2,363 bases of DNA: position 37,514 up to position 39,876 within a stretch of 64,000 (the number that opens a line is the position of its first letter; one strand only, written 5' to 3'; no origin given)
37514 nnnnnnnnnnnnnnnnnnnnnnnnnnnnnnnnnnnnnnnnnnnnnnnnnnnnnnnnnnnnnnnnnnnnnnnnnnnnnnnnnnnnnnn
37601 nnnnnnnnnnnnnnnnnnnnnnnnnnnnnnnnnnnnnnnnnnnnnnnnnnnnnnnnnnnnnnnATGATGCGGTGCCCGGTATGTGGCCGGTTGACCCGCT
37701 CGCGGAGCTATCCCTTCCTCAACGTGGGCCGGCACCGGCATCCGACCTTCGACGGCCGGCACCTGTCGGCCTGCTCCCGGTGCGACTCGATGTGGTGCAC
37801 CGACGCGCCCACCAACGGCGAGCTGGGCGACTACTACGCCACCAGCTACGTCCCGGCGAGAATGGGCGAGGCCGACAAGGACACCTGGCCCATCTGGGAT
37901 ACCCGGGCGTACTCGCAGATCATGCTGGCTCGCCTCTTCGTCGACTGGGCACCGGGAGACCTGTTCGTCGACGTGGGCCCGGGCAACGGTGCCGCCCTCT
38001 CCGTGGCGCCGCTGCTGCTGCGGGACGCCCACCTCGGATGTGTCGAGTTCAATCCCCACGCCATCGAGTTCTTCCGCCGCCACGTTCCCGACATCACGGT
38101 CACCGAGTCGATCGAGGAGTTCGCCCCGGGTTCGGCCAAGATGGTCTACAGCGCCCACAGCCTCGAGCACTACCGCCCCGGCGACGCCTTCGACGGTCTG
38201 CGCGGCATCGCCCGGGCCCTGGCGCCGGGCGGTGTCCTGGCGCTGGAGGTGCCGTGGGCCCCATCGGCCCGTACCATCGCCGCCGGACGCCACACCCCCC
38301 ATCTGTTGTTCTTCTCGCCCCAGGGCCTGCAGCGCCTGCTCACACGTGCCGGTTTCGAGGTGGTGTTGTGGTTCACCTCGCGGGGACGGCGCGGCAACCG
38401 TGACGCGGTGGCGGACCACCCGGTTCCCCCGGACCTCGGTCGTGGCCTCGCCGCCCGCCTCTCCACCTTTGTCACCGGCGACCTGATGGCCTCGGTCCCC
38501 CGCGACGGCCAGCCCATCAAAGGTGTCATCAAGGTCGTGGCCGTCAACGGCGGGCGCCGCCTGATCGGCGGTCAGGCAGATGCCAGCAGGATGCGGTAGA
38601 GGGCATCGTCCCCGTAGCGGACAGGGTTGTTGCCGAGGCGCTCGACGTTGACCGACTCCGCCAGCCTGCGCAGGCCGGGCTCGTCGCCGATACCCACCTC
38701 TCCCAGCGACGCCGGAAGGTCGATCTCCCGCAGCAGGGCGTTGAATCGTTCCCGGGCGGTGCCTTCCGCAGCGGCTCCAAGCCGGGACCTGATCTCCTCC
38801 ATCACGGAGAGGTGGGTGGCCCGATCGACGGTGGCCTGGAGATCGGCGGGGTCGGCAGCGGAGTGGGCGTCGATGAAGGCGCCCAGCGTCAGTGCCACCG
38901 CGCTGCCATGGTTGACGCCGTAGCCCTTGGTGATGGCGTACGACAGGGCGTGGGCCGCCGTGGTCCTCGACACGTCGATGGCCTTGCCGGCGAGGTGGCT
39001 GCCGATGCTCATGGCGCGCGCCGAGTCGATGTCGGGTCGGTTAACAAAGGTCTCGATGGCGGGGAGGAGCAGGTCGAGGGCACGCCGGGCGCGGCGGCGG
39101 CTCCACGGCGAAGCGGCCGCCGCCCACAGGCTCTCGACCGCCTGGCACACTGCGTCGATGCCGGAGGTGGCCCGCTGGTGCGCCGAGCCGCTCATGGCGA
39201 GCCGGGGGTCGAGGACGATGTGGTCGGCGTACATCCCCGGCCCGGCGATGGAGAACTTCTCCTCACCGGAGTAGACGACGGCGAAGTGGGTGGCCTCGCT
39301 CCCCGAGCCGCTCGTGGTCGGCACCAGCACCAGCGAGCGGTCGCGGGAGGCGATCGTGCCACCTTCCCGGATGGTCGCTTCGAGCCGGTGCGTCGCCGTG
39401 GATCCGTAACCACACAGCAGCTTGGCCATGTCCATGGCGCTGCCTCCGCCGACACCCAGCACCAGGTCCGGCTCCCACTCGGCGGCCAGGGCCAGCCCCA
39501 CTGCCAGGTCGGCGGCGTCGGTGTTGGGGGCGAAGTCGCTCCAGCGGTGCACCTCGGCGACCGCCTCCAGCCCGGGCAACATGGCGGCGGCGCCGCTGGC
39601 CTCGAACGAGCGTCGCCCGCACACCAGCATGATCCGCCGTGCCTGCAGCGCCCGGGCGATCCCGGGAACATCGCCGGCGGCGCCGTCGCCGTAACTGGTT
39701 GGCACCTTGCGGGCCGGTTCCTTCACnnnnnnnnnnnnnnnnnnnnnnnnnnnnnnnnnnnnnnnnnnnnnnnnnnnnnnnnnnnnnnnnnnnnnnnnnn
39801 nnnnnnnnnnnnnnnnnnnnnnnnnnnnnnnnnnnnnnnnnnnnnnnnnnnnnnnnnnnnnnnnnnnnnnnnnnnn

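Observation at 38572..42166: Phosphonate core (PntC-Ppm fusion, Ppd, Fe-ADH) embedded in a glycopolymer locus predicts a 2-hydroxyethylphosphonate-decorated 'phosphonoglycan'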

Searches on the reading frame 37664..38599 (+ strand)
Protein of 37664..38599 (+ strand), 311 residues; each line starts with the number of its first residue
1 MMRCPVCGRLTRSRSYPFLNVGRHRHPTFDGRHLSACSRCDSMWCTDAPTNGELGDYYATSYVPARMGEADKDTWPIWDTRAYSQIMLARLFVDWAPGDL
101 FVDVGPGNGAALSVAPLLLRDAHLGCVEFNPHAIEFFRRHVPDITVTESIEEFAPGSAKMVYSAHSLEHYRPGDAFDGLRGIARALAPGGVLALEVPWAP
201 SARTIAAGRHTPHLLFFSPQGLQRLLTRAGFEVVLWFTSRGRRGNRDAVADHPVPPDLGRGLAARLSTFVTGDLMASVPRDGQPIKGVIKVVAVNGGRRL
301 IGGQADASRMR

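Call 4: search_protein_families(library=pfam, proteins=[window:37664-38599:+], max_evalue=0.001)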
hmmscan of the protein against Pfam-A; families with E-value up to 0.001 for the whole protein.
window:37664-38599:+ (311 aa): 4 families
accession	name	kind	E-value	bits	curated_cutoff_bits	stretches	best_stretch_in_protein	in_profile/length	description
PF13489.12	Methyltransf_23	-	5.5e-09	36.4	27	1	101-234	26-162/164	Methyltransferase domain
PF08241.18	Methyltransf_11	-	4.8e-08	34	21.2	1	102-193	1-94/95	Methyltransferase domain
PF08242.18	Methyltransf_12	-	9.5e-06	26.7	30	1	102-192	1-98/98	Methyltransferase domain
PF13649.12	Methyltransf_25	-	1.1e-05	26.5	27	1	102-190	2-97/97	Methyltransferase domain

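Call 5: search_protein_families(library=ncbifam, proteins=[window:37664-38599:+], max_evalue=0.001)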
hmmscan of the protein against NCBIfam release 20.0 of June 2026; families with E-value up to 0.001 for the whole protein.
window:37664-38599:+ (311 aa): 1 family
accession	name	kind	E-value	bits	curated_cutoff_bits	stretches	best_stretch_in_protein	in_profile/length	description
NF045667.1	MTase_DVU1556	equivalog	0.00023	20.7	155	1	93-236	18-165/213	DVU_1556 family methyltransferase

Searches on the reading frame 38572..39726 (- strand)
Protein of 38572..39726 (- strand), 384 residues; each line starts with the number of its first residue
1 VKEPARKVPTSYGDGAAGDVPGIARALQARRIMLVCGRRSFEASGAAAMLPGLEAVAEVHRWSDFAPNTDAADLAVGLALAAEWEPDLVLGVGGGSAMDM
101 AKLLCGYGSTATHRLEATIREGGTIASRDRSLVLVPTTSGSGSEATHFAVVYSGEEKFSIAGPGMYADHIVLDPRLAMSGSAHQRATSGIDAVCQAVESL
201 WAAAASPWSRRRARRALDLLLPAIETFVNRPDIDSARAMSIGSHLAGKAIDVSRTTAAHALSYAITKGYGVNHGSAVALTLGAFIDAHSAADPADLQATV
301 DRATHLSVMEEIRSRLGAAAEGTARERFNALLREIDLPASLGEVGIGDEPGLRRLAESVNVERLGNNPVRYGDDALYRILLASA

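Call 4: search_protein_families(library=pfam, proteins=[window:38572-39726:-], max_evalue=0.001)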
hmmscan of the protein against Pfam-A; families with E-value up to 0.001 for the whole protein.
window:38572-39726:- (384 aa): 3 families
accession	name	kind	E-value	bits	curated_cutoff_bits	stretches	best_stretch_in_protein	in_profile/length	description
PF00465.25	Fe-ADH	-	4.3e-30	105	31.3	1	12-174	6-168/168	Iron-containing alcohol dehydrogenase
PF25137.1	ADH_Fe_C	-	2.5e-20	73.4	27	1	186-380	2-190/194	Fe-containing alcohol dehydrogenase family, C-terminal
PF13685.12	Fe-ADH_2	-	3.7e-06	27.5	28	1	13-104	3-93/149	Iron-containing alcohol dehydrogenase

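Call 5: search_protein_families(library=ncbifam, proteins=[window:38572-39726:-], max_evalue=0.001)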
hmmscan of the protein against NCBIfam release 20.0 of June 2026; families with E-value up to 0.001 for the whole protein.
window:38572-39726:- (384 aa): 13 families
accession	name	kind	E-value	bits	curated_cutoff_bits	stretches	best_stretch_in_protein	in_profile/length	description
TIGR03405.1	Phn_Fe-ADH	equivalog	1.6e-43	148.9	423.7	1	21-363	15-348/355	iron-containing alcohol dehydrogenase PsrA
NF041833.1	Fe_ADH_ErcA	equivalog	4.1e-32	111.7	550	1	12-358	13-355/382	alcohol dehydrogenase-like regulatory protein ErcA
NF053866.1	CholDhdGbsBBac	equivalog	4.1e-31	108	550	1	12-357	20-363/392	choline dehydrogenase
NF010378.0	PRK13805.1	equivalog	1.2e-30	106.1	951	1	28-335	481-811/872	bifunctional acetaldehyde-CoA/alcohol dehydrogenase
NF050025.1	SulfAcetaldRedSarD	equivalog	2.4e-28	99.1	700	1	66-380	70-381/385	sulfoacetaldehyde reductase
TIGR02638.1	lactal_redase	equivalog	1.4e-22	80.1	523.15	1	12-351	12-350/379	lactaldehyde reductase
NF058672.1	4HyButDHCUPNE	equivalog_domain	2.6e-22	79.5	500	1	39-349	38-343/378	4-hydroxybutyrate dehydrogenase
NF007911.0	PRK10624.1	equivalog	8.5e-20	71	537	1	12-358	13-355/382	lactaldehyde reductase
NF041822.1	daptide_DH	equivalog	6.6e-16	58.1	300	1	69-179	37-154/363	daptide-type RiPP biosynthesis dehydogenase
NF007363.0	PRK09860.1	equivalog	2.4e-15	56.6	581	1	66-359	69-357/383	L-threonine dehydrogenase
NF011998.0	PRK15454.1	equivalog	8.7e-14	51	556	1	71-285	92-307/395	ethanolamine utilization ethanol dehydrogenase EutG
NF011717.0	PRK15138.1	equivalog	8.3e-10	38.3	645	1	28-329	28-335/387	alcohol dehydrogenase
NF006941.0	PRK09423.1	subfamily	8.1e-05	21.6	336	0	61-107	60-106/367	glycerol dehydrogenase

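Call 64: search_solved_structures(query=window:38572-39726:-, max_evalue=1e-10)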
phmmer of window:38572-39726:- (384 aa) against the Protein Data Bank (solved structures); distinct sequences matched with E-value up to 1e-10: 32.
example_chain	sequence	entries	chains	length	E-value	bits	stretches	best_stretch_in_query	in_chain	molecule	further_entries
6jko_A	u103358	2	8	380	7.5e-28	101.2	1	5-291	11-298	Methanol dehydrogenase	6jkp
30sm_A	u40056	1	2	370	6.4e-19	71.8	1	89-277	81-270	Cvir-Hbd2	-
9ldl_C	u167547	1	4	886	1.6e-18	70.5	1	70-348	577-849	Aldehyde dehydrogenase family protein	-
6scg_A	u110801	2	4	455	1.9e-18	70.3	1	64-364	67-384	Aldehyde-alcohol dehydrogenase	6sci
1vhd_A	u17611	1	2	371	2.2e-18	70.1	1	28-289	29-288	alcohol dehydrogenase, iron-containing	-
1o2d_A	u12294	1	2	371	2.2e-18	70.1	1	28-289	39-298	Alcohol dehydrogenase, iron-containing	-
3zdr_A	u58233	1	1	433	6.3e-18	68.6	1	62-347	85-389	ALCOHOL DEHYDROGENASE DOMAIN OF THE BIFUNCTIONAL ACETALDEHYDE DEHYDROGENASE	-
6tqh_A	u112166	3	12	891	7.4e-18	68.3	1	66-363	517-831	Aldehyde-alcohol dehydrogenase | Bifunctional aldehyde-alcohol dehydrogenase AdhE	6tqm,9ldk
6ahc_A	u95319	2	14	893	7.5e-18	68.3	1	66-363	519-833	Aldehyde-alcohol dehydrogenase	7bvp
9jx4_A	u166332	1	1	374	1.2e-17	67.7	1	31-299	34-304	Aldehyde-alcohol dehydrogenase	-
13he_A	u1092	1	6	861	1.6e-17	67.3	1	53-336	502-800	Aldehyde-alcohol dehydrogenase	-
8uhw_A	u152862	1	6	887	1.7e-17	67.2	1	53-336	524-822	Aldehyde-alcohol dehydrogenase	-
9knp_A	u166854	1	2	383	1e-16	64.6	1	79-286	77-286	375aa long hypothetical alchol dehydrogenase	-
7dag_A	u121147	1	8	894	3e-16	63.1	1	30-357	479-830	Aldehyde-alcohol dehydrogenase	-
5yvm_A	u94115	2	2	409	6.7e-16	61.9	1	31-350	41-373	alcohol dehydrogenase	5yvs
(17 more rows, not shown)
